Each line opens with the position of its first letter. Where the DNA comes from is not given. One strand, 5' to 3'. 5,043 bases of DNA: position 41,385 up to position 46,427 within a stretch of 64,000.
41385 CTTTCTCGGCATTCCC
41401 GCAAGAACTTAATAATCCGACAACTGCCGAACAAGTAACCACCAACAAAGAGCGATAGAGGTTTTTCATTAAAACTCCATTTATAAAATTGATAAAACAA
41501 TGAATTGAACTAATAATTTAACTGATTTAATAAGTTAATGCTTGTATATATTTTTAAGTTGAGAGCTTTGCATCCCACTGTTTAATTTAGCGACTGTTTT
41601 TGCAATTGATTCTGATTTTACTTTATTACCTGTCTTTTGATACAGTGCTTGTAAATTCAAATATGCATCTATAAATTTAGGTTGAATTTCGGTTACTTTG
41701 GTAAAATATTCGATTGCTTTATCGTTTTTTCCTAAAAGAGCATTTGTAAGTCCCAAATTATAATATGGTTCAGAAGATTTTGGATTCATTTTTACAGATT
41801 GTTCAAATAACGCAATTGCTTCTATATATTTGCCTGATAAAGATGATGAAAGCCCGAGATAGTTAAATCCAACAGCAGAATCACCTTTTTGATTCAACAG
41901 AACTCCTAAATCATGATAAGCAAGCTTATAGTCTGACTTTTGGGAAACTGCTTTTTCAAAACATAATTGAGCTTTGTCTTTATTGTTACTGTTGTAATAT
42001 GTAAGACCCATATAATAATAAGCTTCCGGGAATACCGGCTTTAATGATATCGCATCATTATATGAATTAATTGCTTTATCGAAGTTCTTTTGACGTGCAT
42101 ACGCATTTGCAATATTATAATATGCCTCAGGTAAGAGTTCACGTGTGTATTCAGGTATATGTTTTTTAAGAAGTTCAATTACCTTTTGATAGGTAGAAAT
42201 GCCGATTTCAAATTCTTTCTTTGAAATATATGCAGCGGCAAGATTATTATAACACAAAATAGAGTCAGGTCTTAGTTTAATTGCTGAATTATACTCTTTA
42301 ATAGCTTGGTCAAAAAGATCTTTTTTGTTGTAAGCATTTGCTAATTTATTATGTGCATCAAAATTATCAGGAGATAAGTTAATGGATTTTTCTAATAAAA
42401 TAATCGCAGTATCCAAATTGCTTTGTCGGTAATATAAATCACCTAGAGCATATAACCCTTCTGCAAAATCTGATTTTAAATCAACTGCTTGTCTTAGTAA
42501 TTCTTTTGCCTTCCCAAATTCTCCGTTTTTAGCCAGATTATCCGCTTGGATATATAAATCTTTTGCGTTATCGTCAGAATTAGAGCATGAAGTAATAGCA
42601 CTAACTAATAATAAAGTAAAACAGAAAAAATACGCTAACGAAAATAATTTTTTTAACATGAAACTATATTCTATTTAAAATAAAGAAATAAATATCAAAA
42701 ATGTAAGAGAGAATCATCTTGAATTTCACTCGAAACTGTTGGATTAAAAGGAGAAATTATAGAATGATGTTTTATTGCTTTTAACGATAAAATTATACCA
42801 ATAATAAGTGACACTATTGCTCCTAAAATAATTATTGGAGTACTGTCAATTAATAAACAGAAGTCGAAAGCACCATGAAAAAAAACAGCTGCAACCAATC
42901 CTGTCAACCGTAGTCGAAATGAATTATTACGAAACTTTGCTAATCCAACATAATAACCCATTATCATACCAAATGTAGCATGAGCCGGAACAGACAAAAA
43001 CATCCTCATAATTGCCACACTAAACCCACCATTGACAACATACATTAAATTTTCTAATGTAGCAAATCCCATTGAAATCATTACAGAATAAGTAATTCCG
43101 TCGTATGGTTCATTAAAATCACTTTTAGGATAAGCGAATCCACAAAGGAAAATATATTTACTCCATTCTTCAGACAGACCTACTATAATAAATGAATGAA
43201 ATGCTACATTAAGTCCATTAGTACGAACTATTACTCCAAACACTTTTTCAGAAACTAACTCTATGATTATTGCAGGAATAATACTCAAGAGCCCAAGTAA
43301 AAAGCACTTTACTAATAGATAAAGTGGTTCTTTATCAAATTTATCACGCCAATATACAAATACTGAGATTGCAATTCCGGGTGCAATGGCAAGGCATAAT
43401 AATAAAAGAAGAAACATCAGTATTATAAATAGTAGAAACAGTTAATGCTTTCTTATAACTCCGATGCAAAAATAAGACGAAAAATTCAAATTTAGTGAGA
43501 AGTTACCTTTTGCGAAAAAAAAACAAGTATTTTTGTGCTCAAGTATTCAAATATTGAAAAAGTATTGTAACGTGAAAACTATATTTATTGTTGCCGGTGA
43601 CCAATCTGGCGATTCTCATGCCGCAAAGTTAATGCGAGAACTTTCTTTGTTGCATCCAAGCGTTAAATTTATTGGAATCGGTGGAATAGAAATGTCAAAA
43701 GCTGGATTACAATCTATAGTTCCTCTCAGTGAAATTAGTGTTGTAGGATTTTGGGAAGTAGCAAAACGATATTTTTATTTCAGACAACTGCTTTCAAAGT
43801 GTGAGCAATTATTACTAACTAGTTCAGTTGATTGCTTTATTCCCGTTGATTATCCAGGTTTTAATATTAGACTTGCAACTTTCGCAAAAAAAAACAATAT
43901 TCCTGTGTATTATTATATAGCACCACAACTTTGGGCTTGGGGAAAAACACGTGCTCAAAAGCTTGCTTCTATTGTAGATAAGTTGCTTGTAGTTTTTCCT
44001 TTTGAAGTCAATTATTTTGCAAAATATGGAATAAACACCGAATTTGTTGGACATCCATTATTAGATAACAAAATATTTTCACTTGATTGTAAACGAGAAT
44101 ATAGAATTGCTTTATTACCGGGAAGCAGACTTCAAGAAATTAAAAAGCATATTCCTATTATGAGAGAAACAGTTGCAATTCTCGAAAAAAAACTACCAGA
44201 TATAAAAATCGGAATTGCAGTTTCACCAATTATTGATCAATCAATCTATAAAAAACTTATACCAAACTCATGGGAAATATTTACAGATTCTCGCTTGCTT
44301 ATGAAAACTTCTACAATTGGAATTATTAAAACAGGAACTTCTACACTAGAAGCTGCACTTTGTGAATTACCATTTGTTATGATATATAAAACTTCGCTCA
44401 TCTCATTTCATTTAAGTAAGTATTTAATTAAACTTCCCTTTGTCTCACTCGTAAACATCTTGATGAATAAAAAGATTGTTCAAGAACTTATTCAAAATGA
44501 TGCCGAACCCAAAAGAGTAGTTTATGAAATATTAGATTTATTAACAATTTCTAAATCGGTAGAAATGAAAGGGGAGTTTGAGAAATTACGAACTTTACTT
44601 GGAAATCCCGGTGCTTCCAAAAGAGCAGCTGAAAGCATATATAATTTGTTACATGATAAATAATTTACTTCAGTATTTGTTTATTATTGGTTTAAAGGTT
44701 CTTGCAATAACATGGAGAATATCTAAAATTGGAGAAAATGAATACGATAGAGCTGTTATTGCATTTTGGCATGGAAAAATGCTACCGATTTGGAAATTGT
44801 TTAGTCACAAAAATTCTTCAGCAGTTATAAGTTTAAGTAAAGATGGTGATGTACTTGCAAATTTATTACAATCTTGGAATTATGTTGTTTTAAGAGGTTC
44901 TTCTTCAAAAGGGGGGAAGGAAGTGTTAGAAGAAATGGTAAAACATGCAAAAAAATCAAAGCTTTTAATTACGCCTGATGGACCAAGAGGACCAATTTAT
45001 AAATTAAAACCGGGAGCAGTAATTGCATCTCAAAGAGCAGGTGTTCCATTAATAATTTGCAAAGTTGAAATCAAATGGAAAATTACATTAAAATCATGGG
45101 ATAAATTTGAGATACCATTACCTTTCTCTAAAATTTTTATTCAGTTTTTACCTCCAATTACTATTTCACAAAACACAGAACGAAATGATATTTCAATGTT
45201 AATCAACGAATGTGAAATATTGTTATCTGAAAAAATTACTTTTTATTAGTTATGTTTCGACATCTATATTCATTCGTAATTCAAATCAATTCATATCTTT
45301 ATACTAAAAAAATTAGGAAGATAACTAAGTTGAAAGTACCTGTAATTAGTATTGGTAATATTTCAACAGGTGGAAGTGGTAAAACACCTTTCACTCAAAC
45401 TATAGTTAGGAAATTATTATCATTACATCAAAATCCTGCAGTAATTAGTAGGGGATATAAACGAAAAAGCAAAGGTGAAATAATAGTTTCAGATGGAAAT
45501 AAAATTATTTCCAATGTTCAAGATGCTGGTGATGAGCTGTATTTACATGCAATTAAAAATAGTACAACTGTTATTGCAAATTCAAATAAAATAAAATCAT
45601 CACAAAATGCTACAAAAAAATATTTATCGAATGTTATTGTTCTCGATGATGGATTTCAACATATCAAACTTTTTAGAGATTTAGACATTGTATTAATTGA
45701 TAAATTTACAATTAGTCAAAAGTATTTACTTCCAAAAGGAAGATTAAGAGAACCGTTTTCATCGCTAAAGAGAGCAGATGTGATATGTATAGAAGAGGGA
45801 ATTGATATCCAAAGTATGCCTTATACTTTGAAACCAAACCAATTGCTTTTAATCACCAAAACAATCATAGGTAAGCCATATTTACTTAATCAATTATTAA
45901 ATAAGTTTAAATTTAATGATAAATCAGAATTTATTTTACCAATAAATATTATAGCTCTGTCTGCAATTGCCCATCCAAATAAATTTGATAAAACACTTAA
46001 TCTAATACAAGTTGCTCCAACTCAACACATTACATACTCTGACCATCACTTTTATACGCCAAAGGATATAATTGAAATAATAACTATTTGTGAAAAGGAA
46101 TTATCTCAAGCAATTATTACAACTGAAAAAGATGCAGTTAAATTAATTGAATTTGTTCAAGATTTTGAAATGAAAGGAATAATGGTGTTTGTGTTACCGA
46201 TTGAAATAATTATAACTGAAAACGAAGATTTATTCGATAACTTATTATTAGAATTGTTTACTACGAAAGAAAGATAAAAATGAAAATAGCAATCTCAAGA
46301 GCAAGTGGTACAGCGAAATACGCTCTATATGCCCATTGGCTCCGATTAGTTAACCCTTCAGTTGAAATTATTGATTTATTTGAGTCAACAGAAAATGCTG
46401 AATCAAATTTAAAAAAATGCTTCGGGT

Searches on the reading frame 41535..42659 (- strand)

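Call 56: search_protein_families(library=ncbifam, proteins=[window:41535-42659:-], max_evalue=1e-10)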
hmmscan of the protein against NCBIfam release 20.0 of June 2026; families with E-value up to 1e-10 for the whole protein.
window:41535-42659:- (374 aa): 22 families
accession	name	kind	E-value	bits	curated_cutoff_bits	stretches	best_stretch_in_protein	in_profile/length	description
NF040959.1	MamA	equivalog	4.9e-49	166.6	200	1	29-163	68-202/204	magnetosome protein MamA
TIGR02917.1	PEP_TPR_lipo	equivalog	1e-30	106.4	312.2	1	27-256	460-680/899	XrtA/PEP-CTERM system TPR-repeat protein PrsT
TIGR02521.1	type_IV_pilW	equivalog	5.5e-25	88.3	154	1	178-358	32-197/234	type IV pilus biogenesis/stability protein PilW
NF033762.1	social_mot_Tgl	equivalog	3.3e-21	75.8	225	0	51-151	85-187/252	social motility TPR repeat lipoprotein Tgl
TIGR02552.1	LcrH_SycD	equivalog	1.2e-19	70.4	104.8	0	181-242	56-117/136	SycD/LcrH family type III secretion system chaperone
NF008757.0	PRK11788.1-5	equivalog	2.4e-18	66.5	363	1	31-244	34-247/388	lipopolysaccharide assembly protein LapB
NF047558.1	TPR_END_plus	domain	6.6e-17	61.2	32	0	179-209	1-31/56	TPR end-of-group domain-containing protein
TIGR02795.1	tol_pal_ybgF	equivalog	6.7e-17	62.2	90.1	0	275-367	15-113/119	tol-pal system protein YbgF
NF002725.1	PRK02603.1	equivalog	2.6e-16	60.1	143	0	256-351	29-127/173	photosystem I assembly protein Ycf3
NF033920.0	C39_PA2778_fam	equivalog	1.5e-15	57.3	150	0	34-131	158-255/255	PA2778 family cysteine peptidase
TIGR00540.1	TPR_hemY_coli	hypoth_equivalog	2.4e-15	56.2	142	0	55-125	315-384/385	heme biosynthesis-associated TPR protein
NF033758.1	gliding_GltE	equivalog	8.4e-15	54.6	225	0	43-162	233-353/411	adventurous gliding motility TPR repeat lipoprotein GltE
NF008391.2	PRK11189.1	equivalog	9.2e-15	54.9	250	0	17-143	11-142/297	lipoprotein NlpI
NF040561.1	PrimPol_Msp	equivalog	1.1e-13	50.6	200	0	280-355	9-76/515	CRISPR-associated primase-polymerase type A1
NF047507.1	TPR_BatC_Lepto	exception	1.4e-13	50.8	175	0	260-364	57-164/214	TPR repeat-containing protein BatC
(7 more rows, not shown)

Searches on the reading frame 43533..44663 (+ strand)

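Call 56: search_protein_families(library=ncbifam, proteins=[window:43533-44663:+], max_evalue=1e-10)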
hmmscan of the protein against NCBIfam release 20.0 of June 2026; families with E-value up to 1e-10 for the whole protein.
window:43533-44663:+ (376 aa): 2 families
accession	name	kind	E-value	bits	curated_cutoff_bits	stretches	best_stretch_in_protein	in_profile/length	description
TIGR00215.1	lpxB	equivalog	4.6e-77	259.4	190.25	1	15-369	7-379/382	lipid-A-disaccharide synthase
NF002173.0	PRK01021.1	equivalog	2.5e-37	128.7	1033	1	6-346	219-578/610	lipid-A-disaccharide synthase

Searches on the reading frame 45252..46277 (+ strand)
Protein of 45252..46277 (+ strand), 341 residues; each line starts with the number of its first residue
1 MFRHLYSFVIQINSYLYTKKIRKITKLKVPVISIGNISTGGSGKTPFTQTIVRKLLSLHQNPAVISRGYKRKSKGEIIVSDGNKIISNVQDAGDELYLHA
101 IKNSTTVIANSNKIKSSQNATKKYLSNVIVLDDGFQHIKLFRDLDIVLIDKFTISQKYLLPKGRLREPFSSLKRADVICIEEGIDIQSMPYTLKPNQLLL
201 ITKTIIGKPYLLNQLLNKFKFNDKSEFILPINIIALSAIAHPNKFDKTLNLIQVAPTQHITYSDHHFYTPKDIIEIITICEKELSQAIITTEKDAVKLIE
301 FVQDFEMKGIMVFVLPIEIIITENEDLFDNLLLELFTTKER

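Call 56: search_protein_families(library=ncbifam, proteins=[window:45252-46277:+], max_evalue=1e-10)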
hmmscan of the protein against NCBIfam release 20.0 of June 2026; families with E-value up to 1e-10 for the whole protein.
window:45252-46277:+ (341 aa): 2 families
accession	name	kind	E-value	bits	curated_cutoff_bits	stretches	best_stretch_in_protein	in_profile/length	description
TIGR00682.1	lpxK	equivalog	5.9e-52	176.7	91.95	1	4-325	3-311/324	tetraacyldisaccharide 4'-kinase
NF001892.0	PRK00652.1-5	equivalog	2.3e-50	171.4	327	1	9-227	33-247/308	tetraacyldisaccharide 4'-kinase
